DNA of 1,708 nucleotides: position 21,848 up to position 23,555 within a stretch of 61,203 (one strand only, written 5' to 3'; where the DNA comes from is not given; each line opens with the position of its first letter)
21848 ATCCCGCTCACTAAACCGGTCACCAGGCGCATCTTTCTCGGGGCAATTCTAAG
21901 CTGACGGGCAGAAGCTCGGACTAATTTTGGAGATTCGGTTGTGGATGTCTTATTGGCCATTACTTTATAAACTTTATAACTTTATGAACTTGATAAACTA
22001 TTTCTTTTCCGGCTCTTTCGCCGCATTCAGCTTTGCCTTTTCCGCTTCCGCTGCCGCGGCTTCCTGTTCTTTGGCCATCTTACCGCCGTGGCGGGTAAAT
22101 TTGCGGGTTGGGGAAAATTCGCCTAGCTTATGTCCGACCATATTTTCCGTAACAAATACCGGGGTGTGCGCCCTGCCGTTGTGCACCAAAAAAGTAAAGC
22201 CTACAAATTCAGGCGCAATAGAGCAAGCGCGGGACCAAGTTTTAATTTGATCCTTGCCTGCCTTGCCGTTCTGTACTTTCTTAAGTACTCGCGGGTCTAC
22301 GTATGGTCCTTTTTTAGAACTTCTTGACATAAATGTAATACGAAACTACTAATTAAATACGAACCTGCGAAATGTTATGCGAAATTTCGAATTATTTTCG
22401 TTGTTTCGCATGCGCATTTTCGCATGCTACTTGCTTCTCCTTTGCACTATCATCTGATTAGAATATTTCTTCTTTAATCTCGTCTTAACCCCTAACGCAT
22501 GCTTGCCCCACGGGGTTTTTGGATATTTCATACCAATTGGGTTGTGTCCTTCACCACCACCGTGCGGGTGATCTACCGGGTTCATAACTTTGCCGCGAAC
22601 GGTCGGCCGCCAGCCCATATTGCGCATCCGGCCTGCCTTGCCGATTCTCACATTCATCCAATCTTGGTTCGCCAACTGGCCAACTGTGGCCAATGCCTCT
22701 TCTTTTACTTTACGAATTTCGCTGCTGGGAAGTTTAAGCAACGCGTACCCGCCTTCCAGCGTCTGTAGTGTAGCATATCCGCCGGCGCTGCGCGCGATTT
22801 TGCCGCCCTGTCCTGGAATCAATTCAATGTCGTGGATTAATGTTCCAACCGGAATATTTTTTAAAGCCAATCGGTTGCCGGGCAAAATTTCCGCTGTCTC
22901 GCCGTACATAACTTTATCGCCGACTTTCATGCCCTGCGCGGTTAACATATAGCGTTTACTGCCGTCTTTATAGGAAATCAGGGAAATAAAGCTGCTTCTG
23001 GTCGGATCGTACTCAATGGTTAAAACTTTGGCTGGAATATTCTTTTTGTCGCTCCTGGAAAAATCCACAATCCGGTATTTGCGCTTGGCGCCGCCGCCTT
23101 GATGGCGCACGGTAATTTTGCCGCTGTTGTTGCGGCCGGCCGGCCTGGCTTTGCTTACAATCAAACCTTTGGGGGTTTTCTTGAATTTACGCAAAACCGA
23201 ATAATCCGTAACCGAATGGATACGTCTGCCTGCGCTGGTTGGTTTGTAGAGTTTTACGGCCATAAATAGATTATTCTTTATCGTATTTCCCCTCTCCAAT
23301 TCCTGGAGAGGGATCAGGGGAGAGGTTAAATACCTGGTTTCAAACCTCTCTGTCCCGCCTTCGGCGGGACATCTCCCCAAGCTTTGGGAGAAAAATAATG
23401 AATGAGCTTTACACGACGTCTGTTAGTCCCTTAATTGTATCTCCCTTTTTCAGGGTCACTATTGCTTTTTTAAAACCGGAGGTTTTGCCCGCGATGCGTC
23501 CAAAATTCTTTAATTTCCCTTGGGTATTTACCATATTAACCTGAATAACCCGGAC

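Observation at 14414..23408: Nine same-orientation mosaic hairpin cassettes fill the gaps between spc/S10 ribosomal-protein cistrons, each ending in the next gene's SD and start codon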

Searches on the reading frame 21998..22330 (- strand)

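Call 11: search_protein_families(library=ncbifam, proteins=[window:21998-22330:-], max_evalue=0.00001)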
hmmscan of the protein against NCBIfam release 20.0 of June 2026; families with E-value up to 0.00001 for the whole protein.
window:21998-22330:- (110 aa): 3 families
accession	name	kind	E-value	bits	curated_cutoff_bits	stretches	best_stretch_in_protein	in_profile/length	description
TIGR01050.1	rpsS_bact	equivalog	1.4e-35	121.5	89.35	1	1-87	1-89/92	30S ribosomal protein S19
NF003121.0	PRK04038.1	equivalog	2e-17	63.4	146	1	17-83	59-130/145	30S ribosomal protein S19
TIGR01025.1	uS19_arch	equivalog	1.6e-15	57.1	139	1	17-83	51-120/135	30S ribosomal protein S19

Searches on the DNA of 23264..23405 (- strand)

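Call 63: build_rna_model(alignment_id=A2, structure=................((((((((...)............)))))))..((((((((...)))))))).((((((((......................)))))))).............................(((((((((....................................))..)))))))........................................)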
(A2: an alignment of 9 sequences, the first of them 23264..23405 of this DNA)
Model R1 built from alignment A2 (9 sequences, 232 columns); structure: as given.
model positions 138; base pairs 33; branch points 3; effective number of sequences 1.46; information 0.59 bits per position. Calibrated on 0.2 Mb of random sequence (short: E-values are rough).
structure used (alignment columns):
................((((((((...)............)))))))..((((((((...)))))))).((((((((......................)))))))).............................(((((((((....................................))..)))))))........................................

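Call 64: search_with_rna_model(model_id=R1, sources=[window, L003, L004, L005, L008, L013, L017, L019, L020, L027, L030, L031, L032, L033], max_evalue=1, make_alignment=true)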
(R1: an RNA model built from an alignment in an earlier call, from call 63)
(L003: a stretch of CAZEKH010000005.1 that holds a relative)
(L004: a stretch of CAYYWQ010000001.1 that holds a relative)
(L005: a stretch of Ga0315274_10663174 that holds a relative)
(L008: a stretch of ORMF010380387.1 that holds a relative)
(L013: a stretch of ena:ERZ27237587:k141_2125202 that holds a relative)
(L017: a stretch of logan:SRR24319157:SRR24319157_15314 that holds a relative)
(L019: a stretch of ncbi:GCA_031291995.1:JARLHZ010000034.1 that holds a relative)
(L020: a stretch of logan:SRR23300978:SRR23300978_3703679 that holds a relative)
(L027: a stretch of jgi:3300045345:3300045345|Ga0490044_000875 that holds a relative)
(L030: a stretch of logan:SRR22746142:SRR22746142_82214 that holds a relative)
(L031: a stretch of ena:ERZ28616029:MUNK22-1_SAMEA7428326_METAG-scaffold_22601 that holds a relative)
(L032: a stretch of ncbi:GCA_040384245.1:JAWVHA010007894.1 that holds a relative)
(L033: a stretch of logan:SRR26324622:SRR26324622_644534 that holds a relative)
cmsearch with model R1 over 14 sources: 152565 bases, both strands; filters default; matches with E-value up to 1: 50.
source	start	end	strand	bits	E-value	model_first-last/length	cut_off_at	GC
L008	97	232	-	152.6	7.4e-45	1-138/138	no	0.42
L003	6932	7091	+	139.8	8.4e-41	1-138/138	no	0.46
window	16534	16688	-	139.7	8.8e-41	1-138/138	no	0.48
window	23264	23404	-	139.7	9.1e-41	1-138/138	no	0.45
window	21207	21367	-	126.7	1.1e-36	1-138/138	no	0.45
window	31837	31989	-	124.2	6.7e-36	1-138/138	no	0.48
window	15146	15372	-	122.1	3.2e-35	1-138/138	no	0.41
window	14414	14640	-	121.8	3.9e-35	1-138/138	no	0.42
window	15748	15974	-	120.9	7.6e-35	1-138/138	no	0.4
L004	5707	5844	-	120.4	1.1e-34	1-138/138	no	0.45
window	18178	18416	-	114.4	8.8e-33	1-138/138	no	0.39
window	19764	20002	-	109.6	2.8e-31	1-138/138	no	0.4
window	32405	32588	-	104.3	1.3e-29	1-138/138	no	0.51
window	17366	17635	-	101.8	7.9e-29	1-138/138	no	0.41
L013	1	228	+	98.5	9.1e-28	12-138/138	5'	0.41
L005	85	202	-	85.7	9.6e-24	1-138/138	no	0.42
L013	1547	1627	+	58.7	3.1e-15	1-69/138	3'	0.54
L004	5720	5852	+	48.6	5.2e-12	1-138/138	no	0.46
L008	660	779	-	48.4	5.6e-12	1-138/138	no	0.34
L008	108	240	+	46.5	2.2e-11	1-138/138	no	0.44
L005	200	329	+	37.9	1.2e-08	1-138/138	no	0.56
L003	6924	7080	-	36.6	3e-08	1-138/138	no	0.46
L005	6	153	+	26.6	4.3e-05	1-138/138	no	0.4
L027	7413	7563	+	24.8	0.00017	1-138/138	no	0.47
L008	577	728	+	21.5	0.0017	1-138/138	no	0.43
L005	868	1012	-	20.1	0.0049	1-138/138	no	0.49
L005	781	931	+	19.9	0.0059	1-138/138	no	0.42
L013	54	220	-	19.5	0.0075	1-138/138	no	0.39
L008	1014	1122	+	15.5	0.14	1-138/138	no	0.5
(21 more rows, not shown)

Alignment A3: 50 matches aligned to the model, 585 columns, each read 5' to 3' on its own strand. Consensus structure (alignment columns), stored with it:
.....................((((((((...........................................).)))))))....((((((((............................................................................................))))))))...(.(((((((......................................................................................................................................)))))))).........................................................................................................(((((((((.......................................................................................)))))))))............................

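Call 74: search_with_rna_model(model_id=R1, sources=[window, L003, L004, L005, L008, L013], max_evalue=1e-20, make_alignment=true)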
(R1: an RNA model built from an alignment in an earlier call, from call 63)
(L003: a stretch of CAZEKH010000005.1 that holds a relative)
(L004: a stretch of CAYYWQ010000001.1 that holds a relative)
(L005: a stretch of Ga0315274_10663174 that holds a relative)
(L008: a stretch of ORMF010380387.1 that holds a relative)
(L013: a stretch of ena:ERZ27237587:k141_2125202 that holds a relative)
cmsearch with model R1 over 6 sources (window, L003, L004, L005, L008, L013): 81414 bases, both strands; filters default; matches with E-value up to 1e-20: 16.
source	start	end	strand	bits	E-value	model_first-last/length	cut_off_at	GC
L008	97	232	-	152.6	4e-45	1-138/138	no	0.42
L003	6932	7091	+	139.8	4.5e-41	1-138/138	no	0.46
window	16534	16688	-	139.7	4.7e-41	1-138/138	no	0.48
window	23264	23404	-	139.7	4.9e-41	1-138/138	no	0.45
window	21207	21367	-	126.7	6e-37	1-138/138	no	0.45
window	31837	31989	-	124.2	3.6e-36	1-138/138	no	0.48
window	15146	15372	-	122.1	1.7e-35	1-138/138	no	0.41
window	14414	14640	-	121.8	2.1e-35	1-138/138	no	0.42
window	15748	15974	-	120.9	4e-35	1-138/138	no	0.4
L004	5707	5844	-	120.4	5.8e-35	1-138/138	no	0.45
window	18178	18416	-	114.4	4.7e-33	1-138/138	no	0.39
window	19764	20002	-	109.6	1.5e-31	1-138/138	no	0.4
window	32405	32588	-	104.3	6.8e-30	1-138/138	no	0.51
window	17366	17635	-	101.8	4.2e-29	1-138/138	no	0.41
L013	1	228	+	98.5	4.9e-28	12-138/138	5'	0.41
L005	85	202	-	85.7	5.1e-24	1-138/138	no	0.42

Alignment A4: 16 matches aligned to the model, 308 columns, each read 5' to 3' on its own strand. Consensus structure (alignment columns), stored with it:
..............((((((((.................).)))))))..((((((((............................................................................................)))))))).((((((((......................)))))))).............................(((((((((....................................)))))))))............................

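Call 94: search_with_rna_model(model_id=R1, sources=[L154, L155, L156, L157], max_evalue=0.01)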
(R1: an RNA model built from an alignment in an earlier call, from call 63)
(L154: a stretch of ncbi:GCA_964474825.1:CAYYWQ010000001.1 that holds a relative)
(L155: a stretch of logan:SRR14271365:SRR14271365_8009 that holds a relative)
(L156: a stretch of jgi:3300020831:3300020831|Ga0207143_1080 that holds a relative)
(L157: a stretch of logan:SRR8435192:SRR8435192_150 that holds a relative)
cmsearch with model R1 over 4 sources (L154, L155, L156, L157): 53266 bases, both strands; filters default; matches with E-value up to 0.01: 2.
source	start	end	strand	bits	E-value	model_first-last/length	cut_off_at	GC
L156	10795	10879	+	34.6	4.6e-08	1-138/138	no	0.41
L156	11437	11557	-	29.2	2.3e-06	1-138/138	no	0.48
